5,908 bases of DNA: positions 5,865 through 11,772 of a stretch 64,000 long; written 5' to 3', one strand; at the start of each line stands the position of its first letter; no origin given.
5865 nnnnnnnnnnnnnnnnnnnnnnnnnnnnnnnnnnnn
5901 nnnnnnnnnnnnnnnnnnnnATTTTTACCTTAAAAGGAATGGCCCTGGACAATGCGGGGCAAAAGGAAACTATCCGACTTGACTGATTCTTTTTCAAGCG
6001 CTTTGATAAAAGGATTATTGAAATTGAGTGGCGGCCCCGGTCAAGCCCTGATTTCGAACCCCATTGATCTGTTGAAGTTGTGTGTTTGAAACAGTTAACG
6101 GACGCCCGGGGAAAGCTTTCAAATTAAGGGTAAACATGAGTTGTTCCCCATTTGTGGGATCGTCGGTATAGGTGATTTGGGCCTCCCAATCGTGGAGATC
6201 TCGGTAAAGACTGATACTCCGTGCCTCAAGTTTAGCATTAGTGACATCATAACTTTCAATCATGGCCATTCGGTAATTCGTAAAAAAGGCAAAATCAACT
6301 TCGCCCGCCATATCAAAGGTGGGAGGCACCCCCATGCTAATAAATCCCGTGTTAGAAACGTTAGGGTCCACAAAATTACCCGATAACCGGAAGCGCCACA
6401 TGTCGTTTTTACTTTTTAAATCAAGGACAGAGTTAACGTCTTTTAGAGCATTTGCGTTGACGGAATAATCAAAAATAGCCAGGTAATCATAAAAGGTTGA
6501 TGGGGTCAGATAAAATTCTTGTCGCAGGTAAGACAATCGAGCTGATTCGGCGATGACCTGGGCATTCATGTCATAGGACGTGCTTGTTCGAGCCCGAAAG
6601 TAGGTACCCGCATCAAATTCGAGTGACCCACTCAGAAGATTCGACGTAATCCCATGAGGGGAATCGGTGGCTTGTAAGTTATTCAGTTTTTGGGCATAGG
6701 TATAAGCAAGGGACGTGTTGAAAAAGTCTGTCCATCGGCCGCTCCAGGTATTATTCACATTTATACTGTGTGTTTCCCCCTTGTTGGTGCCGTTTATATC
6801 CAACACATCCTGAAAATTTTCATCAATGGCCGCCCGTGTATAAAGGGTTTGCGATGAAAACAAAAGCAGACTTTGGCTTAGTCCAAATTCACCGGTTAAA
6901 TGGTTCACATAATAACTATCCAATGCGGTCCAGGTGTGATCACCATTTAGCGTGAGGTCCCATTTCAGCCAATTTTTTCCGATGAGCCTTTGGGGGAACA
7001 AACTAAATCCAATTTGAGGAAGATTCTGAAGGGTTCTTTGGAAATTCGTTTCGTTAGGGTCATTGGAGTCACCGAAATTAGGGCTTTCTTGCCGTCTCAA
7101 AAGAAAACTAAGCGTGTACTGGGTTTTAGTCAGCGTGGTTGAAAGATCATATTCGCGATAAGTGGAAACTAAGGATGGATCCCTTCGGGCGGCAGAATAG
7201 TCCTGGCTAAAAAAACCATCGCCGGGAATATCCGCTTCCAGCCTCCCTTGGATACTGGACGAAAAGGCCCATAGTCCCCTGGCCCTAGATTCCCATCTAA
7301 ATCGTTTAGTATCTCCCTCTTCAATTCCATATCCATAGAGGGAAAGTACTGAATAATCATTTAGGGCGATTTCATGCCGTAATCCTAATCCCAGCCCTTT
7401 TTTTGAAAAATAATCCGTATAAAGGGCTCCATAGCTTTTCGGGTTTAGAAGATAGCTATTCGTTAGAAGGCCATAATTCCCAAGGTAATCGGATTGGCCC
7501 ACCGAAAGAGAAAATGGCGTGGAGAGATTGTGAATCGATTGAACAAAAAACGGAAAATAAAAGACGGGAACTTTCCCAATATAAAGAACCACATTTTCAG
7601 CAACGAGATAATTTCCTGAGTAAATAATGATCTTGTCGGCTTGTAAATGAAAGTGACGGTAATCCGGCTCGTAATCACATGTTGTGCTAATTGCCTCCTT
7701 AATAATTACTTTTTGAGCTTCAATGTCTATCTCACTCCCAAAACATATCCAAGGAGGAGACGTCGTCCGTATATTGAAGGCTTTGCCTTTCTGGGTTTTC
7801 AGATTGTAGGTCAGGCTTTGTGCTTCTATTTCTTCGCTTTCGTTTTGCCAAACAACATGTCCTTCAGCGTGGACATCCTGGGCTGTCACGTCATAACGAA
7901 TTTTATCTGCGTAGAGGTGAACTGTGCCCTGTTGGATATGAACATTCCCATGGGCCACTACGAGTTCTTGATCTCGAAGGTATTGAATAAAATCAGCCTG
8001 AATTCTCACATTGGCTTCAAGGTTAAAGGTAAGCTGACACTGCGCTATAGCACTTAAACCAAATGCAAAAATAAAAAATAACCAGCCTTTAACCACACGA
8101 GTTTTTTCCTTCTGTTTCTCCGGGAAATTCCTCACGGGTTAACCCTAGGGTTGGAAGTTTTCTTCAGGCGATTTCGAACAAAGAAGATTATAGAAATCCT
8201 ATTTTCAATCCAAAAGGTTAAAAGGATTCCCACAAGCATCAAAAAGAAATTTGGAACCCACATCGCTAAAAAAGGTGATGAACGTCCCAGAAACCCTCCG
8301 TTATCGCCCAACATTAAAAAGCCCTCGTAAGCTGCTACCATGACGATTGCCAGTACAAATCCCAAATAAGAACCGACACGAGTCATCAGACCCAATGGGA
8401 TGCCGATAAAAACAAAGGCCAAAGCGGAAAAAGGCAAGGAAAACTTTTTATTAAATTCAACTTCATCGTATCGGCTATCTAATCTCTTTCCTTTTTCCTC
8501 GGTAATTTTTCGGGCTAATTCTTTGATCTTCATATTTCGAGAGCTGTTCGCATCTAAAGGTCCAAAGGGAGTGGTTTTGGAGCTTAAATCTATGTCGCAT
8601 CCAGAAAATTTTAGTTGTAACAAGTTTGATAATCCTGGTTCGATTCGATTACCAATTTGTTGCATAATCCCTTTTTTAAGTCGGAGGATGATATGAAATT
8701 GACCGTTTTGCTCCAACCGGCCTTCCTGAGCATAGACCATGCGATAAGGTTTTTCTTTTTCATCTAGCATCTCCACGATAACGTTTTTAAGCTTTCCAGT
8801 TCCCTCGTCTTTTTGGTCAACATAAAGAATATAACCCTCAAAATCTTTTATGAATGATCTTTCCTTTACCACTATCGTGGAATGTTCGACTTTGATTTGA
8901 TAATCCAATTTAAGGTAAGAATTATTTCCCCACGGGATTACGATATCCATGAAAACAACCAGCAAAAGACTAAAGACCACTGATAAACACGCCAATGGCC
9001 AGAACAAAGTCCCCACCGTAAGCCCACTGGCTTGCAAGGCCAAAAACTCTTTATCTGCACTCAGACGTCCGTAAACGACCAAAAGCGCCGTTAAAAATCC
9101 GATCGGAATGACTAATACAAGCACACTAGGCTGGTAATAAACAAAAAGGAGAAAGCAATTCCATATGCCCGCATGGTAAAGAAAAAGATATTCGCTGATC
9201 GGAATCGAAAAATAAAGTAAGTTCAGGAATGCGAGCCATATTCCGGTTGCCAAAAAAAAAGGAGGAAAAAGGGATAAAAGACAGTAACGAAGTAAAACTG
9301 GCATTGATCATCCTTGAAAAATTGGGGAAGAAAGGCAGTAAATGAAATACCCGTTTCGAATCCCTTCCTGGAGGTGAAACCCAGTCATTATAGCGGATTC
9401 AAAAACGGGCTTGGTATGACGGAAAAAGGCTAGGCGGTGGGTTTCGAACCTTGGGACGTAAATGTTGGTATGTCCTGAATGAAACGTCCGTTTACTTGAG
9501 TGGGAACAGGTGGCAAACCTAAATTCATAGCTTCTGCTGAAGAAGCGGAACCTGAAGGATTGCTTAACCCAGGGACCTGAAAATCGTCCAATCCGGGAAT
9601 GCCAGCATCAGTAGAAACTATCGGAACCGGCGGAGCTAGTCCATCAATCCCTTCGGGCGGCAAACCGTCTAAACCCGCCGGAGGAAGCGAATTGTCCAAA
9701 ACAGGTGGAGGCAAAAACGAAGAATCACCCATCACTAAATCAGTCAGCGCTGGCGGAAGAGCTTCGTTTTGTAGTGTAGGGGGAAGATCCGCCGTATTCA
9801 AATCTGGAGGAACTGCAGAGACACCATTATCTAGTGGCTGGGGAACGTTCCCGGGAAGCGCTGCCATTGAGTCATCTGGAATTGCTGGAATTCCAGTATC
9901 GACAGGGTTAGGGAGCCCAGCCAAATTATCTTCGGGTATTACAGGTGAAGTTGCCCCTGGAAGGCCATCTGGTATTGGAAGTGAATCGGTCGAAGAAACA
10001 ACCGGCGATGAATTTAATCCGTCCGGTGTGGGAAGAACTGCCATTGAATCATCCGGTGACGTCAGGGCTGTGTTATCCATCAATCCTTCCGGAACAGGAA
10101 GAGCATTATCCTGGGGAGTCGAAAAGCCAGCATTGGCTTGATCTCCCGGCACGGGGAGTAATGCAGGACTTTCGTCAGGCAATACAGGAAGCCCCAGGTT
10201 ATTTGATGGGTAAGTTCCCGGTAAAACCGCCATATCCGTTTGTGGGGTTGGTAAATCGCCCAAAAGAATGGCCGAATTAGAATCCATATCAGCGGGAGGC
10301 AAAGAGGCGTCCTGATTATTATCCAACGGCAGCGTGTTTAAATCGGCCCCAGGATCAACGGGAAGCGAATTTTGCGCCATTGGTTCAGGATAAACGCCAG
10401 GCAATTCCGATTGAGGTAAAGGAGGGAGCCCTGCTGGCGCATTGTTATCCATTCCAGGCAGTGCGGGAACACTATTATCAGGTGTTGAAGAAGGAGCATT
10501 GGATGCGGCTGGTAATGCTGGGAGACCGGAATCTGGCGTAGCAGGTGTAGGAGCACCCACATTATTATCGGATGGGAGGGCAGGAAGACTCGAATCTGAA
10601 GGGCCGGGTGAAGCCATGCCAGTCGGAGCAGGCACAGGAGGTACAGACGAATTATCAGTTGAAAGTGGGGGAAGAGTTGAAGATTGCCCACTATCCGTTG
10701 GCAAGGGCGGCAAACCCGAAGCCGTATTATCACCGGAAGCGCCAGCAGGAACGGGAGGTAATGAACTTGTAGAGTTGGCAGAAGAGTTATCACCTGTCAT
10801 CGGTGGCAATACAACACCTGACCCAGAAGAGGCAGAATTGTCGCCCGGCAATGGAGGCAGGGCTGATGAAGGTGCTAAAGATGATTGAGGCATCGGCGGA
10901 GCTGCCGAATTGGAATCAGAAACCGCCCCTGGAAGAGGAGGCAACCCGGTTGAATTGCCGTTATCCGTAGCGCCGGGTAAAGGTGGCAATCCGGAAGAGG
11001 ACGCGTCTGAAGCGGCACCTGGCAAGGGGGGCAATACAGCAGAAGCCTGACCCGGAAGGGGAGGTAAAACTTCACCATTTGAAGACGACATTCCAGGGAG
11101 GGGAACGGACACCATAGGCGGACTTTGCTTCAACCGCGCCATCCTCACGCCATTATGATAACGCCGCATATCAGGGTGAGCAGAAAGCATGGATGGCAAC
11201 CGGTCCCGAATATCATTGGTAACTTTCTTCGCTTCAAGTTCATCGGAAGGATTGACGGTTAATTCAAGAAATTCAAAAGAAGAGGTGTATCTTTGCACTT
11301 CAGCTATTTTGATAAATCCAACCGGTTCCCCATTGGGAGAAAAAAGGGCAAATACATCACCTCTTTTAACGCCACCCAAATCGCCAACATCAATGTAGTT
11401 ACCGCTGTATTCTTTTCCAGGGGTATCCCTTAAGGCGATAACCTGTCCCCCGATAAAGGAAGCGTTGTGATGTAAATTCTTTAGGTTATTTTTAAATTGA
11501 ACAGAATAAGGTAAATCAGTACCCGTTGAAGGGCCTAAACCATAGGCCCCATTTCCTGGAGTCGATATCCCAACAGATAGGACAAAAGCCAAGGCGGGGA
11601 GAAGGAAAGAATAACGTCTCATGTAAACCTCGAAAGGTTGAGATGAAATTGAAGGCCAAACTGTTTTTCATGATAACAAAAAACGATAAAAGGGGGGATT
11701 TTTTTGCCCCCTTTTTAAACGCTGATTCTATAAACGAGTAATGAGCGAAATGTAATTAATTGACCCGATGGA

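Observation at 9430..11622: Secreted 730-aa protein with ~550 residues of LPPLPG-type proline-rich repeats, immediately upstream of lptF-lptD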

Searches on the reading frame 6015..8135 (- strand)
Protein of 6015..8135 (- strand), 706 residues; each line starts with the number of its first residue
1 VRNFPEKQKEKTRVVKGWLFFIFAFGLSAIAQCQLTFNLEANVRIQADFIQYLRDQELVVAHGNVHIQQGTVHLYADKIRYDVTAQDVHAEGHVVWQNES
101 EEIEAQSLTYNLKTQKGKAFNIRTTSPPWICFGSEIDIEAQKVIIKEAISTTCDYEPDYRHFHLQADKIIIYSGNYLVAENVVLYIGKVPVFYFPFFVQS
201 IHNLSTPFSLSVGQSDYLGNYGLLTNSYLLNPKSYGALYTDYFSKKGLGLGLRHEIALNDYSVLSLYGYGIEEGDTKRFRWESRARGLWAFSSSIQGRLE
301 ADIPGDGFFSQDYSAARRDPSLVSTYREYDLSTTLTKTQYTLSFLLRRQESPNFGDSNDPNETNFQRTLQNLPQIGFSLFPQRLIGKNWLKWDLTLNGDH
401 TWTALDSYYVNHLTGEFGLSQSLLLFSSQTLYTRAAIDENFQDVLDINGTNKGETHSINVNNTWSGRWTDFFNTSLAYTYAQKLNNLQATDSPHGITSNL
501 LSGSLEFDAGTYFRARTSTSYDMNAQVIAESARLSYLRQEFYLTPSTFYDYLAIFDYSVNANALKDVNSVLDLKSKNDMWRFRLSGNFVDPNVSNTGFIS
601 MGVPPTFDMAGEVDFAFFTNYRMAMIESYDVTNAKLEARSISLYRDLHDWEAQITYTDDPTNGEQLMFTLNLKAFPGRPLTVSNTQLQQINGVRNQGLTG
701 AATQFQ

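Call 3: search_protein_families(library=pfam, proteins=[window:6015-8135:-], max_evalue=0.01)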
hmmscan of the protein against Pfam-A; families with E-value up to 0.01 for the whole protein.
window:6015-8135:- (706 aa): 3 families
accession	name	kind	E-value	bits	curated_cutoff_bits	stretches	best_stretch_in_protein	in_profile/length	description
PF03968.19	LptD_N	-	2.1e-08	34.8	20.4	1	45-141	2-110/113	LptA/(LptD N-terminal domain) LPS transport protein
PF13100.11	OstA_2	-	2.1e-05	24.7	21.2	1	42-117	35-111/158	OstA-like protein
PF06835.18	LptC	-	0.0022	18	21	1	43-116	85-163/175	Lipopolysaccharide-assembly, LptC-related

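Call 18: search_protein_families(library=ncbifam, proteins=[window:6015-8135:-], max_evalue=0.01)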
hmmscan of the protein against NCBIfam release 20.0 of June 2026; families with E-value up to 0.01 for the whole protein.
window:6015-8135:- (706 aa): 5 families
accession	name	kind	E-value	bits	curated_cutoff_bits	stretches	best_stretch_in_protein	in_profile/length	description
NF003358.0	PRK04423.1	equivalog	1.9e-14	52.9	944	1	62-251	77-269/799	LPS-assembly protein LptD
NF052235.1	CT351_fam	equivalog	5.9e-09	35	900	1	90-256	59-224/674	CT351 family outer membrane beta-barrel protein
NF002997.0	PRK03761.1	equivalog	1.9e-07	29.6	683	1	40-198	48-216/783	LPS assembly protein LptD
TIGR03002.1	outer_YhbN_LptA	equivalog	2e-07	31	71.7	1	36-83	3-50/142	lipopolysaccharide transport periplasmic protein LptA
TIGR04409.1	LptC_YrbK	equivalog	0.0001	21.9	38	1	42-116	90-169/180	LPS export ABC transporter periplasmic protein LptC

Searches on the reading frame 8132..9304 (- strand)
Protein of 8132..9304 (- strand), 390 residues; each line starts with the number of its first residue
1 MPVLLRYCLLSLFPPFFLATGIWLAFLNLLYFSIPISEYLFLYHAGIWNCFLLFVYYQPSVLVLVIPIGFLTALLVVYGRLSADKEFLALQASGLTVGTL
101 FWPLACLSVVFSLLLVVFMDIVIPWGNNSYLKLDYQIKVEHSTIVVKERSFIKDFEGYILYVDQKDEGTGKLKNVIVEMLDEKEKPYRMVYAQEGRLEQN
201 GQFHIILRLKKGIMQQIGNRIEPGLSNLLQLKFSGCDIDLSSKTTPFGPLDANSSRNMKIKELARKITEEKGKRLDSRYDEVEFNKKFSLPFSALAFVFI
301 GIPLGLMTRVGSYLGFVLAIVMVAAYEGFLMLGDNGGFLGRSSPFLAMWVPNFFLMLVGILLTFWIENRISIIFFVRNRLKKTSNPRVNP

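Call 3: search_protein_families(library=pfam, proteins=[window:8132-9304:-], max_evalue=0.01)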
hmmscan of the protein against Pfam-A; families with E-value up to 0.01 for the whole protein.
window:8132-9304:- (390 aa): 1 family
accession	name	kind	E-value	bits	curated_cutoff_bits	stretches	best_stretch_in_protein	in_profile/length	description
PF03739.19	LptF_LptG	-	1.2e-66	225.6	27.9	1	7-362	2-350/353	Lipopolysaccharide export system permease LptF/LptG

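Call 18: search_protein_families(library=ncbifam, proteins=[window:8132-9304:-], max_evalue=0.01)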
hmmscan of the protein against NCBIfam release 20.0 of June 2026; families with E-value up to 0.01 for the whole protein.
window:8132-9304:- (390 aa): 2 families
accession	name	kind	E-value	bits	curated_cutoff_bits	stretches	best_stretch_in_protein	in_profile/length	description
TIGR04407.1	LptF_YjgP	equivalog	1.8e-51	174.9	230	1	17-365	14-347/347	LPS export ABC transporter permease LptF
TIGR04408.1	LptG_lptG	equivalog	1.2e-32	112.9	240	2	15-201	13-195/351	LPS export ABC transporter permease LptG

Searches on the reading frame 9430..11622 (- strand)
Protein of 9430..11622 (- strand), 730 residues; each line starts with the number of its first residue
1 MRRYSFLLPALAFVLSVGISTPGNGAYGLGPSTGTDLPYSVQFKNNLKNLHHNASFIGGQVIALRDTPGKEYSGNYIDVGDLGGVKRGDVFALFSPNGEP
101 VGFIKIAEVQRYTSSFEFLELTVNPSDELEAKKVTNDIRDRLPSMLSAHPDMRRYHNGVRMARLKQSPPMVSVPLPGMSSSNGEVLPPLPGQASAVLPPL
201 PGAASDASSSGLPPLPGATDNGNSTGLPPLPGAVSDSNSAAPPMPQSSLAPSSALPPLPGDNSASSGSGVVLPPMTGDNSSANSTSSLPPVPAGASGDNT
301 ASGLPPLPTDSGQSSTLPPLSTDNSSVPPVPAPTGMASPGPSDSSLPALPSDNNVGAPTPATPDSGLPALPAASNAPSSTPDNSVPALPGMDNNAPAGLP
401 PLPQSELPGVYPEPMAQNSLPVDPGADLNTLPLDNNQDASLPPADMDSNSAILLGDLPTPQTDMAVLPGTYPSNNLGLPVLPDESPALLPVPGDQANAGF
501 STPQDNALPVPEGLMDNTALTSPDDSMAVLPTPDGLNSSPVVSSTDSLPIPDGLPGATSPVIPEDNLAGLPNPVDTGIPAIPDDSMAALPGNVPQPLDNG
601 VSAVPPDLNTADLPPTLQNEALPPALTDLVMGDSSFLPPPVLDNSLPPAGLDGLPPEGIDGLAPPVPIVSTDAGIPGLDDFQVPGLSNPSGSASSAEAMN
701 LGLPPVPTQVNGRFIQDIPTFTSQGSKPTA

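Call 3: search_protein_families(library=pfam, proteins=[window:9430-11622:-], max_evalue=0.01)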
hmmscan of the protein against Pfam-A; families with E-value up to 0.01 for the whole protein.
window:9430-11622:- (730 aa): 0 families

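Call 18: search_protein_families(library=ncbifam, proteins=[window:9430-11622:-], max_evalue=0.01)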
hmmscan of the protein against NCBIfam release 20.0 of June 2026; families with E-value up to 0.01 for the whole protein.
window:9430-11622:- (730 aa): 0 families

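Call 71: search_protein_families(library=phrogs, proteins=[window:9430-11622:-], max_evalue=0.1)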
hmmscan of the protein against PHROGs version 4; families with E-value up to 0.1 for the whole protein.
window:9430-11622:- (730 aa): 0 families

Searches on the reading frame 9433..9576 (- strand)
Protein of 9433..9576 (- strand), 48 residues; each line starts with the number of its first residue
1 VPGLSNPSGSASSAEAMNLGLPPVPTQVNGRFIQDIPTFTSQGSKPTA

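Call 56: find_homologous_proteins(query=A4, max_evalue=10)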
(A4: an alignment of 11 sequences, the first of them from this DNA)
Query A4 (11 sequences) (48 aa, profile of the alignment): 8 proteins with E <= 10 among 694 candidates.
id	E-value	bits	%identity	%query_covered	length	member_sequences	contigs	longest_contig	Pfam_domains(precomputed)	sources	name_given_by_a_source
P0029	2.5e-14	70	43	83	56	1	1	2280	-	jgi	jgi:hypothetical protein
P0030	2.7e-13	67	50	71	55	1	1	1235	-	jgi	jgi:hypothetical protein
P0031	7.3e-12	62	48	65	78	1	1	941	-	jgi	jgi:hypothetical protein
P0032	4.8e-11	60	45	65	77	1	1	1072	-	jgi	jgi:hypothetical protein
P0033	6.9e-10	56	45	63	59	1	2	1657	-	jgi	jgi:hypothetical protein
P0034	2.3e-8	51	41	81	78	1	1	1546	-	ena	-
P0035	1.6e-7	48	42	79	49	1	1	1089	-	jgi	jgi:hypothetical protein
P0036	4.3e+0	25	59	35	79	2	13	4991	-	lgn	-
